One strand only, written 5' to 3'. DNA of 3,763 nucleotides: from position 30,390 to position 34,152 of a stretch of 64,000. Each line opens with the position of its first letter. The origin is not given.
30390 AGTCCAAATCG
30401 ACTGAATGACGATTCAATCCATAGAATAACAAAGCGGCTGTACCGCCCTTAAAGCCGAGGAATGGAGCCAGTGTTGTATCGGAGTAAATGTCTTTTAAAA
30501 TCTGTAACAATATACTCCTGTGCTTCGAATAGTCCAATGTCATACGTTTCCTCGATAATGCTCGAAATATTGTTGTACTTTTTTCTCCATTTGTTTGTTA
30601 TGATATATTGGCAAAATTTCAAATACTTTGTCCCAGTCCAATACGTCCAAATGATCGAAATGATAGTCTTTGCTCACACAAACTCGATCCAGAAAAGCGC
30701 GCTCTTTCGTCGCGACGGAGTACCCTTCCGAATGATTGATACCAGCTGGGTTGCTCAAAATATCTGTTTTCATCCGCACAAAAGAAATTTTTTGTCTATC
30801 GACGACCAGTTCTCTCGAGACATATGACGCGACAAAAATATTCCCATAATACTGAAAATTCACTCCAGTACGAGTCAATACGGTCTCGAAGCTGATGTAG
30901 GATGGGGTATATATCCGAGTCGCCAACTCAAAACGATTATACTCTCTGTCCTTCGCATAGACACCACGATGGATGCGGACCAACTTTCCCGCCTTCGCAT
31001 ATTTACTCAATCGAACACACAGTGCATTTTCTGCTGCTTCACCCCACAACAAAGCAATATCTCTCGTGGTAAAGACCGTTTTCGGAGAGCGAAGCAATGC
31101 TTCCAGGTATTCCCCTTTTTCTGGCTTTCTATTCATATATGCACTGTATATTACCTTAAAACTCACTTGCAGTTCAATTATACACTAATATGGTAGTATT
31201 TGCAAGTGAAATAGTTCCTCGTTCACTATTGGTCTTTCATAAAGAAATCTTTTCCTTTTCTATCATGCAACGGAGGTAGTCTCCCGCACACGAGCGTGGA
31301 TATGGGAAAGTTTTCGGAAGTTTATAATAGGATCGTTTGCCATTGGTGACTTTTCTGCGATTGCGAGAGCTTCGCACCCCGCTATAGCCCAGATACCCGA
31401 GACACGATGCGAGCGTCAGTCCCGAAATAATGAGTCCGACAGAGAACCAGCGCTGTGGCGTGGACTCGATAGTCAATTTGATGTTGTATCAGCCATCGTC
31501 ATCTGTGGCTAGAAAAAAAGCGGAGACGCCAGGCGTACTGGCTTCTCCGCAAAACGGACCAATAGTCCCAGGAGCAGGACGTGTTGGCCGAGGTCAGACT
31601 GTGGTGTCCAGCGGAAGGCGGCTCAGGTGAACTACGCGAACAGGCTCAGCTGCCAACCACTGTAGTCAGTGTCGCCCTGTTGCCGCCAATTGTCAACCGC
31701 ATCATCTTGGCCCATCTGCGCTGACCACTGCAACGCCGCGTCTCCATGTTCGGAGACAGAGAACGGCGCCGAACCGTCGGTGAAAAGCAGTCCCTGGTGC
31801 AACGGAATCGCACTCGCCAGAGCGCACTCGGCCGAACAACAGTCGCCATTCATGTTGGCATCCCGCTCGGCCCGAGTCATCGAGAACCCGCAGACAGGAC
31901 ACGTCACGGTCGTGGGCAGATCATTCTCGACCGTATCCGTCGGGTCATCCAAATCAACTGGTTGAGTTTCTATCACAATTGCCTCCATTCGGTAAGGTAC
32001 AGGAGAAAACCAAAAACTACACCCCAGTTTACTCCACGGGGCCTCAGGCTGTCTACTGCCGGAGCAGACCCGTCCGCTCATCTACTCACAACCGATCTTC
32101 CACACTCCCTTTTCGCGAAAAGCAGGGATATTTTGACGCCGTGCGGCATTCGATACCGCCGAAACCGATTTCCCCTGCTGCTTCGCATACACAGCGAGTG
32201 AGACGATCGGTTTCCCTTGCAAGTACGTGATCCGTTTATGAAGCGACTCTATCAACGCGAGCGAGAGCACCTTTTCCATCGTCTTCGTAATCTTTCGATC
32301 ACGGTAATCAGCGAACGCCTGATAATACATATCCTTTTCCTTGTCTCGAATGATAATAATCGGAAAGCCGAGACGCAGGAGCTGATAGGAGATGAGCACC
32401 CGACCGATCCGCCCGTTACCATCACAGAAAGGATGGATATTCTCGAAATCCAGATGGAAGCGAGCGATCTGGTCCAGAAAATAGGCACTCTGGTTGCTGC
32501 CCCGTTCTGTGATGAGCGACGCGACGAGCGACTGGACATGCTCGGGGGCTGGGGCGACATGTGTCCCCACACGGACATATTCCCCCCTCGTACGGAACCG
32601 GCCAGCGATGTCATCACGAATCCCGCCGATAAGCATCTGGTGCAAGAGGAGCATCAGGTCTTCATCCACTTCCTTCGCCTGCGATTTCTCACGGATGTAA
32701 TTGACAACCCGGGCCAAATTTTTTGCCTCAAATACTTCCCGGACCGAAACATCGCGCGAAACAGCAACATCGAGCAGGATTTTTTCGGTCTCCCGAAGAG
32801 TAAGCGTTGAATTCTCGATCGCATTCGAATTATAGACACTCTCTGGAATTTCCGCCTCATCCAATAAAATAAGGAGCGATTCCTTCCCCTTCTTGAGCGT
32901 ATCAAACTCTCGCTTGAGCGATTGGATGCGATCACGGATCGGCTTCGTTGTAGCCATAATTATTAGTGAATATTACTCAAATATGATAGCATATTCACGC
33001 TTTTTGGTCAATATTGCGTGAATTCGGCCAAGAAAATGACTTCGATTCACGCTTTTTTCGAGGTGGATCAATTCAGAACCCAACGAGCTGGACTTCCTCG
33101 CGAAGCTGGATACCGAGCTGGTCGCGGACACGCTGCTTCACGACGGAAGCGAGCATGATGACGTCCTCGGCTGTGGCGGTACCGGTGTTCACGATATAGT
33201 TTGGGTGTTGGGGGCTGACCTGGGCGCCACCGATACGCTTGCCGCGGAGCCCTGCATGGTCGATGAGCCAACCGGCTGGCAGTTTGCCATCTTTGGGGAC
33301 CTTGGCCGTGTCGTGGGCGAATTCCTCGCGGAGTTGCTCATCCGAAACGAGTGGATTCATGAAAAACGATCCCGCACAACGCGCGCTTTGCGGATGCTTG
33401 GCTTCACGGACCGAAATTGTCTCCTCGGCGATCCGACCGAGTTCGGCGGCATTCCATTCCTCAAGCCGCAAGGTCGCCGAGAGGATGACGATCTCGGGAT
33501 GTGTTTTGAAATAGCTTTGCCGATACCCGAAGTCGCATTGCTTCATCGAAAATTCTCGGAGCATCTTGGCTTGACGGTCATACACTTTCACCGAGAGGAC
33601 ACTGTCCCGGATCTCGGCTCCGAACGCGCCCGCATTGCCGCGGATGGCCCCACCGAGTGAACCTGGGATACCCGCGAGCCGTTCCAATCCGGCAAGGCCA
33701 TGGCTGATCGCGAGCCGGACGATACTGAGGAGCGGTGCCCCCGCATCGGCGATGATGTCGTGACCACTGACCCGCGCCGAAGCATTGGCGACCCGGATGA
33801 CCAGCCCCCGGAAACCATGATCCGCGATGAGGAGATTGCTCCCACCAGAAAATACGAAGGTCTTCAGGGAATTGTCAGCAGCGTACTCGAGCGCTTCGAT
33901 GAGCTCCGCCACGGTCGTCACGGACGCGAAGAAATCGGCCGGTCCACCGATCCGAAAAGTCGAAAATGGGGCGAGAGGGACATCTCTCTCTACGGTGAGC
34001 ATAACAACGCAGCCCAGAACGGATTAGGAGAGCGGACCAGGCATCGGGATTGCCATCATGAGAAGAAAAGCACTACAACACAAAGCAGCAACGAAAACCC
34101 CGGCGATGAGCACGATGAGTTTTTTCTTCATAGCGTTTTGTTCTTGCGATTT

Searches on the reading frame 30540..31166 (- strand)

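Call 41: search_protein_families(library=pfam, proteins=[window:30540-31166:-], max_evalue=0.01)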
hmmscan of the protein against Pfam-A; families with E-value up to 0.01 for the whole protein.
window:30540-31166:- (208 aa): 1 family
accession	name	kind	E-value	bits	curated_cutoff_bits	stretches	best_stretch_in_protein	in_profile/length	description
PF13338.12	AbiEi_4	-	1.7e-06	28.4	25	1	20-71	2-47/49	Transcriptional regulator, AbiEi antitoxin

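Call 74: search_protein_families(library=padloc, proteins=[window:30540-31166:-], max_evalue=0.001)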
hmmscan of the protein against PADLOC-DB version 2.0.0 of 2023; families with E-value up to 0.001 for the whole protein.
window:30540-31166:- (208 aa): 15 families
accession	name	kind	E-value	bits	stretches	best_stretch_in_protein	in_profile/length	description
PDLC02255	AbiEi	-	9.1e-54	179.9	1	19-201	3-184/186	AbiEi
PDLC02241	AbiEi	-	3.2e-14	51.2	1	30-200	13-194/199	AbiEi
PDLC02230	AbiEi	-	8.2e-13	46.5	1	52-101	22-71/192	AbiEi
PDLC02267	AbiEi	-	1.1e-12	45.9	1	17-163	6-151/252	AbiEi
PDLC02272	AbiEi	-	2.4e-11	41.9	1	52-200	32-194/200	AbiEi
PDLC02232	AbiEi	-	3.2e-10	38.1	1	19-168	8-166/177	AbiEi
PDLC02287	AbiEi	-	6.5e-10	37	1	20-205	3-195/253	AbiEi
PDLC02269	AbiEi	-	1.1e-09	36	1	29-197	10-187/251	AbiEi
PDLC02240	AbiEi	-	6.3e-08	30.4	1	29-101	15-91/216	AbiEi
PDLC02225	AbiEi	-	9.1e-07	26.8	1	21-138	10-119/198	AbiEi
PDLC02274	AbiEi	-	1.7e-06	25.9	1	30-101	16-91/217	AbiEi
PDLC02270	AbiEi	-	4.5e-06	23.9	1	29-139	10-130/265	AbiEi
PDLC02273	AbiEi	-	7.9e-06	24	1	83-205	79-194/205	AbiEi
PDLC02229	AbiEi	-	6e-05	21.6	1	24-105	11-88/131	AbiEi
PDLC02226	AbiEi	-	0.00026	18.9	1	29-80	17-64/202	AbiEi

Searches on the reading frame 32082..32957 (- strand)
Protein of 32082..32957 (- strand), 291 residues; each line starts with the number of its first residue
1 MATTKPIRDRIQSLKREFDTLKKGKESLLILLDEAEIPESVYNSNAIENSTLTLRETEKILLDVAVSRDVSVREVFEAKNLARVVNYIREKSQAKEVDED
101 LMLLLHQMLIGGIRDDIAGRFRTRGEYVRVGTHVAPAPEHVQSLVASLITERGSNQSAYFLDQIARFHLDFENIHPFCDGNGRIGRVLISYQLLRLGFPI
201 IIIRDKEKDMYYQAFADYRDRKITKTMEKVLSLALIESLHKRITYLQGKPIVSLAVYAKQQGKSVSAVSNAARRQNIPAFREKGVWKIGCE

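Call 41: search_protein_families(library=pfam, proteins=[window:32082-32957:-], max_evalue=0.01)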
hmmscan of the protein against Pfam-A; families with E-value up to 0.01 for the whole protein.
window:32082-32957:- (291 aa): 1 family
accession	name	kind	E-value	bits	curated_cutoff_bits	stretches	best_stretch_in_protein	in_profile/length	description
PF02661.23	Fic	-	5.9e-20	72.3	24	1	97-193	2-93/93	Fic/DOC family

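Call 74: search_protein_families(library=padloc, proteins=[window:32082-32957:-], max_evalue=0.001)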
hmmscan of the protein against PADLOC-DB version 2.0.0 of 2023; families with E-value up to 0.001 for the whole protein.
window:32082-32957:- (291 aa): 9 families
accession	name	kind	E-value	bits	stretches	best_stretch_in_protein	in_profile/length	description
PDLC04836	PDC-S04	-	1e-35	121.1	1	41-225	30-217/244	-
PDLC04837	PDC-S04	-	1.2e-33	114.4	1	39-225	28-215/234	-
PDLC04840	PDC-S04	-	1.8e-30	104.3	1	41-225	16-206/227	-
PDLC03963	SoFic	-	2.1e-26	91.1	1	41-222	61-247/361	-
PDLC04966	PDC-S24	-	4.1e-13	47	1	77-198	212-341/497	-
PDLC04839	PDC-S04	-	2e-12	45.2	1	75-230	36-197/205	-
PDLC04838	PDC-S04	-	7.9e-09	33.6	1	75-235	41-202/209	-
PDLC04841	PDC-S04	-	3.7e-06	24.8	1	105-248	148-281/292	-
PDLC04842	PDC-S04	-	0.00013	19.7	1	161-248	98-183/202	-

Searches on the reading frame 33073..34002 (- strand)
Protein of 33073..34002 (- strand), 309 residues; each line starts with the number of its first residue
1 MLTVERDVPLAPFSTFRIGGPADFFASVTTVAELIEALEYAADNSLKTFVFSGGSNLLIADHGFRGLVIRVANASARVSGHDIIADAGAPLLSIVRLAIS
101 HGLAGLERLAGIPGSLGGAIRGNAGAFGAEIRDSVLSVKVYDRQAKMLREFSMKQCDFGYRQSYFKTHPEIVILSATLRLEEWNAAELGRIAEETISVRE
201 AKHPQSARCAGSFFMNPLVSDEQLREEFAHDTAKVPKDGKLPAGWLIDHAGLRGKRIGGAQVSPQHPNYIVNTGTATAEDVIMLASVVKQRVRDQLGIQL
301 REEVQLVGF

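Call 41: search_protein_families(library=pfam, proteins=[window:33073-34002:-], max_evalue=0.01)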
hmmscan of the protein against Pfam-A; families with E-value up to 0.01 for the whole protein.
window:33073-34002:- (309 aa): 2 families
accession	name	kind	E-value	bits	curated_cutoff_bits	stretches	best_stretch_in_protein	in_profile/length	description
PF02873.21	MurB_C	-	3e-30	104.8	27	1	194-307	8-99/99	UDP-N-acetylenolpyruvoylglucosamine reductase, C-terminal domain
PF01565.28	FAD_binding_4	-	4.5e-18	65.7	26.4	1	23-148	2-136/139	FAD binding domain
